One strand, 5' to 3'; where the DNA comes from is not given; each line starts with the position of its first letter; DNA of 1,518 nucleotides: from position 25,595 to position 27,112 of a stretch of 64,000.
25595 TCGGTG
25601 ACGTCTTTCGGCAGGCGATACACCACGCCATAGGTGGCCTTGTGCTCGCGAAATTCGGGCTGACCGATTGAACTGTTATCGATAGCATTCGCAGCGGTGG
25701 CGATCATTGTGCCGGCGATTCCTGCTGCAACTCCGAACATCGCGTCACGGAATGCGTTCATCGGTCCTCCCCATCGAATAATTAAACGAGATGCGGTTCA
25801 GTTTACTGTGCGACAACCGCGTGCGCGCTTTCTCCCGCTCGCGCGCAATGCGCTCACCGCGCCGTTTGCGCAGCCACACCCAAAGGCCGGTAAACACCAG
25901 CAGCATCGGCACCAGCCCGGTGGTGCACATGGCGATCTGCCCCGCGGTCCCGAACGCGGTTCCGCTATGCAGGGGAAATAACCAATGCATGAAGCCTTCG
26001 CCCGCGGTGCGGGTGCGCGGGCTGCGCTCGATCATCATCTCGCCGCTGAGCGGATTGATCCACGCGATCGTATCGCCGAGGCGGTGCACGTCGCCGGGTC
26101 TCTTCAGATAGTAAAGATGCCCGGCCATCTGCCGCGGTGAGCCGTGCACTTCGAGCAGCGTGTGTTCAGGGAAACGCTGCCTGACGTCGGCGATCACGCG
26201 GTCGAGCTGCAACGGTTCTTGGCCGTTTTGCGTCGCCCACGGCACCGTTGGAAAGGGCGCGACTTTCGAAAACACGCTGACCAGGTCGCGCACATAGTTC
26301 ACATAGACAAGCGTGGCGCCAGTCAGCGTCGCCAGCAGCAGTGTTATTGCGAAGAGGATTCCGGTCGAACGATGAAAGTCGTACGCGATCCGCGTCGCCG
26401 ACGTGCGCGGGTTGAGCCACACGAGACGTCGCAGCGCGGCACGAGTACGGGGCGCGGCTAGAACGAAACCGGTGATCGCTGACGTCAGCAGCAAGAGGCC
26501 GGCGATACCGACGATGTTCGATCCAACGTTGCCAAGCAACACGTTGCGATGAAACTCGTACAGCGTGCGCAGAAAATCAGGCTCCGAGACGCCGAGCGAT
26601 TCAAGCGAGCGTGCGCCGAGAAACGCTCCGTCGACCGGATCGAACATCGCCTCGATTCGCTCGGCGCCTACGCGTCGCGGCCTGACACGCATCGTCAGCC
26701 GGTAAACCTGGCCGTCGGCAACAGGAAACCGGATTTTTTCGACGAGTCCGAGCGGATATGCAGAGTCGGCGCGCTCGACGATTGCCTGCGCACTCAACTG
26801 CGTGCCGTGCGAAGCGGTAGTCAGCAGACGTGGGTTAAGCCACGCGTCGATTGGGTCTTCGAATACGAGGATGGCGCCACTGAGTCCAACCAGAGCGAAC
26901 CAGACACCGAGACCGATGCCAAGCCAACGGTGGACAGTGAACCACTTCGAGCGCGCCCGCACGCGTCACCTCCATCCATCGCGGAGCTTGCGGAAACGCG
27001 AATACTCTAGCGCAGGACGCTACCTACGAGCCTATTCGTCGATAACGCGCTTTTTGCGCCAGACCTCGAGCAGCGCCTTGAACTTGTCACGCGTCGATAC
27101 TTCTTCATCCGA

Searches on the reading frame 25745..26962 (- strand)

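Call 68: search_protein_families(library=pfam, proteins=[window:25745-26962:-], max_evalue=1e-10)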
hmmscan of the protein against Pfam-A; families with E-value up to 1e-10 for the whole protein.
window:25745-26962:- (405 aa): 1 family
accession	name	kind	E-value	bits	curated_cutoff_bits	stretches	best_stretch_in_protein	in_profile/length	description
PF03929.21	PepSY_TM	-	6.7e-56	190.7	28.8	1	8-366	1-295/295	PepSY-associated TM region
